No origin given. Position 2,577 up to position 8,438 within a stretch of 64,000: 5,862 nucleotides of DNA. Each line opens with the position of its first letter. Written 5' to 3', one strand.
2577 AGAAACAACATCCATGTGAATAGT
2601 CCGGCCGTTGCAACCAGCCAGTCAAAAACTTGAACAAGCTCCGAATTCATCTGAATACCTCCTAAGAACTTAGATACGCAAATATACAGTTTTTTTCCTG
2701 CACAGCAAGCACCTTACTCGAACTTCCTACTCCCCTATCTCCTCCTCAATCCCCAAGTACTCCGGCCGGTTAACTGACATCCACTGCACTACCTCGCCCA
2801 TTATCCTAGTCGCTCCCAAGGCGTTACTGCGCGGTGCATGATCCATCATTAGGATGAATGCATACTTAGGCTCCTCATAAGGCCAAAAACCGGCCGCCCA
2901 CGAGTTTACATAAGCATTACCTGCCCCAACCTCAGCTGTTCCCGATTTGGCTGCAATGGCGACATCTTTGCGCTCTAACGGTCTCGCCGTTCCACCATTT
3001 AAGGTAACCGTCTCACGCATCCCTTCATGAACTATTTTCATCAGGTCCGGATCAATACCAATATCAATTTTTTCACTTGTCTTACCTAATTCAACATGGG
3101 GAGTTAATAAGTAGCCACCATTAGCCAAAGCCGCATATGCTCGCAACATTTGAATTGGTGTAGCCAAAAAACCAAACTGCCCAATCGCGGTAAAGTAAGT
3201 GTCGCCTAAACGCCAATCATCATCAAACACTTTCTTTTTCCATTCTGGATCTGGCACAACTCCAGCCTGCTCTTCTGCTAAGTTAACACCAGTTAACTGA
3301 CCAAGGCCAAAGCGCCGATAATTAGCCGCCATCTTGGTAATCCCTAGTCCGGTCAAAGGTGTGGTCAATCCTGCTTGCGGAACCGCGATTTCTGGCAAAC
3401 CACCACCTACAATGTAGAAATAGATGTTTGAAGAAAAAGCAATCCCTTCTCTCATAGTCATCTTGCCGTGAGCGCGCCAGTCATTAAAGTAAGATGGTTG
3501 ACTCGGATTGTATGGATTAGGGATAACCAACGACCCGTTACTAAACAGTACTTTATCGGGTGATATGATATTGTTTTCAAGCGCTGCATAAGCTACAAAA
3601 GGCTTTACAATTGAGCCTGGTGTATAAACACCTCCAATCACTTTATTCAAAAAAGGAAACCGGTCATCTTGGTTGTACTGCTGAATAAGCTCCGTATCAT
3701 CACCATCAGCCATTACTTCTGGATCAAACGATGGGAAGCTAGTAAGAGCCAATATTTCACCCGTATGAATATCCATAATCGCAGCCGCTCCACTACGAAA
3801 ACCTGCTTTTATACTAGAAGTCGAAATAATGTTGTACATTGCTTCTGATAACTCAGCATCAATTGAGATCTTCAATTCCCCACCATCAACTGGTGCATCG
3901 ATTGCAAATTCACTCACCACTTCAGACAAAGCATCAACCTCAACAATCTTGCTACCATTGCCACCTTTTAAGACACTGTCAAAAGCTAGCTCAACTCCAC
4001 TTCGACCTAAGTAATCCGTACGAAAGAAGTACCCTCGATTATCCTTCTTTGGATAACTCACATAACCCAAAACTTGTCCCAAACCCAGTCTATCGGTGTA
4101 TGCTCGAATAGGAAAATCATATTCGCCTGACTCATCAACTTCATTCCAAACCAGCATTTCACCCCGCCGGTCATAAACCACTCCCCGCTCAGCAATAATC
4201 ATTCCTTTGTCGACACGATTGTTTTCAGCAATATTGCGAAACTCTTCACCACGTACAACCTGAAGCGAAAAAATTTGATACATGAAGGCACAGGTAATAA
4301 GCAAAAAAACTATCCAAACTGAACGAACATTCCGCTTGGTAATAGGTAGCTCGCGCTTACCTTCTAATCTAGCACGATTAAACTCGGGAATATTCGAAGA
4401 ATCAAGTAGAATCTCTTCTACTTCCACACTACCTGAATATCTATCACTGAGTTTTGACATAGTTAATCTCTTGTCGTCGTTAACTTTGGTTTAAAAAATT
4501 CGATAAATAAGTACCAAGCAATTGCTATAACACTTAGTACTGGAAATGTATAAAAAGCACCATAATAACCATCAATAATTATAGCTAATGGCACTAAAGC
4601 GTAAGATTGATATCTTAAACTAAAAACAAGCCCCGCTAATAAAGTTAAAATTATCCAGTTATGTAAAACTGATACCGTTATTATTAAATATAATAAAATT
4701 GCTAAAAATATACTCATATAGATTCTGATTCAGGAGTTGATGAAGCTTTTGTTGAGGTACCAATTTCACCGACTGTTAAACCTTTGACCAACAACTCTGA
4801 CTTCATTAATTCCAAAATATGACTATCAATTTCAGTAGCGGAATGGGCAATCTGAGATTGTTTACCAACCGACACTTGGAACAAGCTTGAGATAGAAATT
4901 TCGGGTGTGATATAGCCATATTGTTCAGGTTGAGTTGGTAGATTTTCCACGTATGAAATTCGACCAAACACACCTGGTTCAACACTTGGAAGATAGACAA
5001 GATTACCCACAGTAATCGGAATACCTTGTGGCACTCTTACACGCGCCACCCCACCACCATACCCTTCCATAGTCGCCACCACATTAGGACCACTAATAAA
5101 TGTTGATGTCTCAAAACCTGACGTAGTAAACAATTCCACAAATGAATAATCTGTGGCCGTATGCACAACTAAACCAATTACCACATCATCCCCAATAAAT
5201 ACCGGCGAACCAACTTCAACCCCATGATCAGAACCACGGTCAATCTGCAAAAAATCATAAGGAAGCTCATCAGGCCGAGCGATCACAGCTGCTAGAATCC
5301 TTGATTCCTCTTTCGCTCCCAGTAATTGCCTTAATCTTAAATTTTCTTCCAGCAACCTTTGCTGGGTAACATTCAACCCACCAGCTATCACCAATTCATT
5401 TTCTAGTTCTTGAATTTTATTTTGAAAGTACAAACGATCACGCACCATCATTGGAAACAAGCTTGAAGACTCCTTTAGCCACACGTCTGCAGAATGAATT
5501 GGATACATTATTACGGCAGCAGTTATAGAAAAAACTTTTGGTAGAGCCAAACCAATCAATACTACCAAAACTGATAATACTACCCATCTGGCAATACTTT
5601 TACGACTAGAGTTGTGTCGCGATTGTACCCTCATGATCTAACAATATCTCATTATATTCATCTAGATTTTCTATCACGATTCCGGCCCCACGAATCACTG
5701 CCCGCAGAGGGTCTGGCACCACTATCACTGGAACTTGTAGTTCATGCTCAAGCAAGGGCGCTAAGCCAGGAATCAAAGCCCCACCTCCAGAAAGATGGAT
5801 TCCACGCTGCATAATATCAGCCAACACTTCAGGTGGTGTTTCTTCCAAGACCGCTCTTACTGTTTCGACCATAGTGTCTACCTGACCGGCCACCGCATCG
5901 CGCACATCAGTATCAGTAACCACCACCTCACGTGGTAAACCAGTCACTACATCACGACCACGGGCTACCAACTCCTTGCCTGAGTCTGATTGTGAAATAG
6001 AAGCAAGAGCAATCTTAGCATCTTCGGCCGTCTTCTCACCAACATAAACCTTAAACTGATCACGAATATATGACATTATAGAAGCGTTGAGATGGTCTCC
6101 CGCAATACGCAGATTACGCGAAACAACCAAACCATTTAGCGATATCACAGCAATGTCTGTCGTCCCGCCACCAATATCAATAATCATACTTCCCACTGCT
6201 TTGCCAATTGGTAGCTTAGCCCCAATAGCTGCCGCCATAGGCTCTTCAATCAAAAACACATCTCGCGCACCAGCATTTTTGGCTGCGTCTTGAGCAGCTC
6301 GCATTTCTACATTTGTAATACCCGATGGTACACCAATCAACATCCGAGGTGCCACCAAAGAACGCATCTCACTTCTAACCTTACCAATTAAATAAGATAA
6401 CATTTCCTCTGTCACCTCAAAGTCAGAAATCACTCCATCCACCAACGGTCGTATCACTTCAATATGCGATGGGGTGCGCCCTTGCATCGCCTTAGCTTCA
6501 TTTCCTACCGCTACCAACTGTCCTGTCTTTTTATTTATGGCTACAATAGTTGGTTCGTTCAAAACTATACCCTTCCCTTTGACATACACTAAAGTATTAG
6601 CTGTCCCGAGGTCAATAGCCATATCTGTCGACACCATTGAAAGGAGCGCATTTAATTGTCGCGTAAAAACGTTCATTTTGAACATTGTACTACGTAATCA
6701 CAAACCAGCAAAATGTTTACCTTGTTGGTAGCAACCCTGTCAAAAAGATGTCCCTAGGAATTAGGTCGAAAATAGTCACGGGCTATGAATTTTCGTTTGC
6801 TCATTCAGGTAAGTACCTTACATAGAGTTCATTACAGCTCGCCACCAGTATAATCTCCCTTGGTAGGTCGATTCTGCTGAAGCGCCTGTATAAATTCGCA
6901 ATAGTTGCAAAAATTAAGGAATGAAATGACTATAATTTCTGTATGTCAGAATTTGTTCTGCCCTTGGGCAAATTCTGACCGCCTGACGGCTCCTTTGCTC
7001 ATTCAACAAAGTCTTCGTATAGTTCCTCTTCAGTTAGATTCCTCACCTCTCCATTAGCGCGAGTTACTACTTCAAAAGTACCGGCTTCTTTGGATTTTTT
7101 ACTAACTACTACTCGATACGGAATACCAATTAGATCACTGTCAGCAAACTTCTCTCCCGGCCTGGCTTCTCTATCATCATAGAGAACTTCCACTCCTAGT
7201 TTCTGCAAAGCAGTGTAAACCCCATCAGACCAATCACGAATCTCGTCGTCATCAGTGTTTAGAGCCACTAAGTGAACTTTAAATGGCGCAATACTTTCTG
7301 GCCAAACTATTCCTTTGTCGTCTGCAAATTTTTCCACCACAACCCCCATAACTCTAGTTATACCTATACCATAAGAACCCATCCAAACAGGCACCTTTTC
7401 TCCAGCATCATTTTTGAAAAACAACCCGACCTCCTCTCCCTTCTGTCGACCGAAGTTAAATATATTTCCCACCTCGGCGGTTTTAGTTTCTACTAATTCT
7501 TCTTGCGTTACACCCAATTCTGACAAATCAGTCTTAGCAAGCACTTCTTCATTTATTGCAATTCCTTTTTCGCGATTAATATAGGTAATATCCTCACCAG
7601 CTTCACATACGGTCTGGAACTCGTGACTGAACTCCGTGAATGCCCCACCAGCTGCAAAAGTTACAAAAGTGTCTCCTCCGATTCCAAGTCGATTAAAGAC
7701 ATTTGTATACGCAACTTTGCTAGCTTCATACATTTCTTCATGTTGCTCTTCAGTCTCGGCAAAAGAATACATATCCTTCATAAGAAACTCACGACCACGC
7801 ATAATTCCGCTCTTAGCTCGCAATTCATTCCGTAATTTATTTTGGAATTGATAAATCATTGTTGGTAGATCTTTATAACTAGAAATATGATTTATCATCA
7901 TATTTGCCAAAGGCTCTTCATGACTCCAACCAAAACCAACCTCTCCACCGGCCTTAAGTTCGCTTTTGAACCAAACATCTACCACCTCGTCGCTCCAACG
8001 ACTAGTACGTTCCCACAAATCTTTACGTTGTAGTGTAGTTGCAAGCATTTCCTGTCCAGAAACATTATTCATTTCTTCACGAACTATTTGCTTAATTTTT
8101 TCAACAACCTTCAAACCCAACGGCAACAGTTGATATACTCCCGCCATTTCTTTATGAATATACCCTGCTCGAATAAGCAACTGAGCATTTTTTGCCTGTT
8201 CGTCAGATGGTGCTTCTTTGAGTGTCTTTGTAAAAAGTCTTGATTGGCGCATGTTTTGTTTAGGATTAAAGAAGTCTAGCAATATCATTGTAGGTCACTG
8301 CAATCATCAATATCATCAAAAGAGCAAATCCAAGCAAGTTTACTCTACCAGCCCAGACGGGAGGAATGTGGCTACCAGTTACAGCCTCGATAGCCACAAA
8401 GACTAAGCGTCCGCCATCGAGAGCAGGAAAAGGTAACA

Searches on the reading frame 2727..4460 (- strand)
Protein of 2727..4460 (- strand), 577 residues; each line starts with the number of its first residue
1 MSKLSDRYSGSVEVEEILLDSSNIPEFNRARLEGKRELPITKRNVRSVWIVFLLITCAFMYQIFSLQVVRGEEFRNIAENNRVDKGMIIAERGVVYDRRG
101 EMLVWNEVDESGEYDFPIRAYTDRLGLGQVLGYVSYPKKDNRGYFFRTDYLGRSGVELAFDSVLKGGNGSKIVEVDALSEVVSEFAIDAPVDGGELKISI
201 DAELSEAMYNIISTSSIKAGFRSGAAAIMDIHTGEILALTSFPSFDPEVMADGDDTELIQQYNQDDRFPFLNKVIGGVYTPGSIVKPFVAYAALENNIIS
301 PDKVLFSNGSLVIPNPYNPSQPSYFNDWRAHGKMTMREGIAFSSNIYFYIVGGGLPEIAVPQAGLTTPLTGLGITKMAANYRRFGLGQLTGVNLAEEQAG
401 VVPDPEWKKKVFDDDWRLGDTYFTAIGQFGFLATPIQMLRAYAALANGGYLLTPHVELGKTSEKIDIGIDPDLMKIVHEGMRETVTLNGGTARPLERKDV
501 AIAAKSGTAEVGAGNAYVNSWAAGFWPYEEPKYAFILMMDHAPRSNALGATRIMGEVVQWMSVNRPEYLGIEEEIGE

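Call 87: search_protein_families(library=pfam, proteins=[window:2727-4460:-], max_evalue=0.00001)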
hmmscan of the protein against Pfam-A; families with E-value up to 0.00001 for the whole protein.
window:2727-4460:- (577 aa): 2 families
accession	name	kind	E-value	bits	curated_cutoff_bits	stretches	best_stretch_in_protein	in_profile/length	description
PF00905.27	Transpeptidase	-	5.2e-54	183.9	22.1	1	224-549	1-289/299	Penicillin binding protein transpeptidase domain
PF03717.20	PBP_dimer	-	1e-12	49.3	24.4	1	117-184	106-178/180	Penicillin-binding Protein dimerisation domain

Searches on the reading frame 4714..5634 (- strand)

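Call 87: search_protein_families(library=pfam, proteins=[window:4714-5634:-], max_evalue=0.00001)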
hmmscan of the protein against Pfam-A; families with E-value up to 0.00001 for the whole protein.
window:4714-5634:- (306 aa): 1 family
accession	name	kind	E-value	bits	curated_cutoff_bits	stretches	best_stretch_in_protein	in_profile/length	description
PF04085.20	MreC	-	1.2e-12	48.3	28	1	117-256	1-145/147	Rod shape-determining protein MreC, barrel core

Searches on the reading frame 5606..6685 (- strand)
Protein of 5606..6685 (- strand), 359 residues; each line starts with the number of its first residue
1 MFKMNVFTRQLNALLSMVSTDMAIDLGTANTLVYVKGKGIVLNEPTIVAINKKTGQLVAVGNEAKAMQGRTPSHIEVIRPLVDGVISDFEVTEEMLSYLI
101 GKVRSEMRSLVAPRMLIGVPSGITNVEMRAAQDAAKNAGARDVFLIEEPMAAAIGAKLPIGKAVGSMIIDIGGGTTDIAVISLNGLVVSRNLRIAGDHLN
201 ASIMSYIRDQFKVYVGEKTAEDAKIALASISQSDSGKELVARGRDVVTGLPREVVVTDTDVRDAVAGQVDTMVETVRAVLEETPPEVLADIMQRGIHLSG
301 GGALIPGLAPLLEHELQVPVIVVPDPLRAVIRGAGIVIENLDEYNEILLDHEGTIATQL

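Call 7: search_protein_families(library=pfam, proteins=[window:5606-6685:-], max_evalue=0.001)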
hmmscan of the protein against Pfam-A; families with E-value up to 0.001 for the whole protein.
window:5606-6685:- (359 aa): 6 families
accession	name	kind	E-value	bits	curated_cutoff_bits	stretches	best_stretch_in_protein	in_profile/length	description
PF06723.19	MreB_Mbl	-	1.2e-129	432.3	27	1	20-344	2-325/327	MreB/Mbl protein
PF00022.25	Actin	-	9.2e-11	41.4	27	1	45-213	31-194/410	Actin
PF14450.12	FtsA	-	8.4e-10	39.5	31.8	1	168-321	2-108/127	Cell division protein FtsA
PF00012.26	HSP70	-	5.9e-09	35.1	20.6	1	92-226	114-253/599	Hsp70 protein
PF11104.14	PilM_2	-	4.8e-06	26.2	27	0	296-331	278-312/340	Type IV pilus assembly protein PilM;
PF08841.16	DDR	-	0.00016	21.3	24.6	1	141-205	110-174/328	Diol dehydratase reactivase ATPase-like domain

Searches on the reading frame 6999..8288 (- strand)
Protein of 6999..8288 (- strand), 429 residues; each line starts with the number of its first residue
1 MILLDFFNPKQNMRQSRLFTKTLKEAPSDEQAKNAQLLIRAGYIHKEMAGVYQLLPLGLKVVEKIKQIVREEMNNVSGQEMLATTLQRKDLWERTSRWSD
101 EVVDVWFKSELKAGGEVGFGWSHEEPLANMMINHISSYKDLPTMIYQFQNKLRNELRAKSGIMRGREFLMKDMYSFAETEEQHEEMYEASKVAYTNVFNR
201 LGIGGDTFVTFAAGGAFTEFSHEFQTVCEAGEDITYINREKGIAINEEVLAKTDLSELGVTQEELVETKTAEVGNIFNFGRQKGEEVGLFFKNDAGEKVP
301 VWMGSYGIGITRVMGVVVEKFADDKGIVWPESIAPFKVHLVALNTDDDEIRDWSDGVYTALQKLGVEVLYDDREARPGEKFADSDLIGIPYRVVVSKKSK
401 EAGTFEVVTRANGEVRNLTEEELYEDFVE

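Call 7: search_protein_families(library=pfam, proteins=[window:6999-8288:-], max_evalue=0.001)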
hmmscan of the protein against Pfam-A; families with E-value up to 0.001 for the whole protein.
window:6999-8288:- (429 aa): 2 families
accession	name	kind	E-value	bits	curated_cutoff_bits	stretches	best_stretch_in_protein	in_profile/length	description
PF00587.30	tRNA-synt_2b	-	6.9e-23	82.1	29.3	1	122-320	16-178/179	tRNA synthetase class II core domain (G, H, P, S and T)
PF03129.25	HGTP_anticodon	-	8.5e-18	64.8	21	1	337-425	1-89/94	Anticodon binding domain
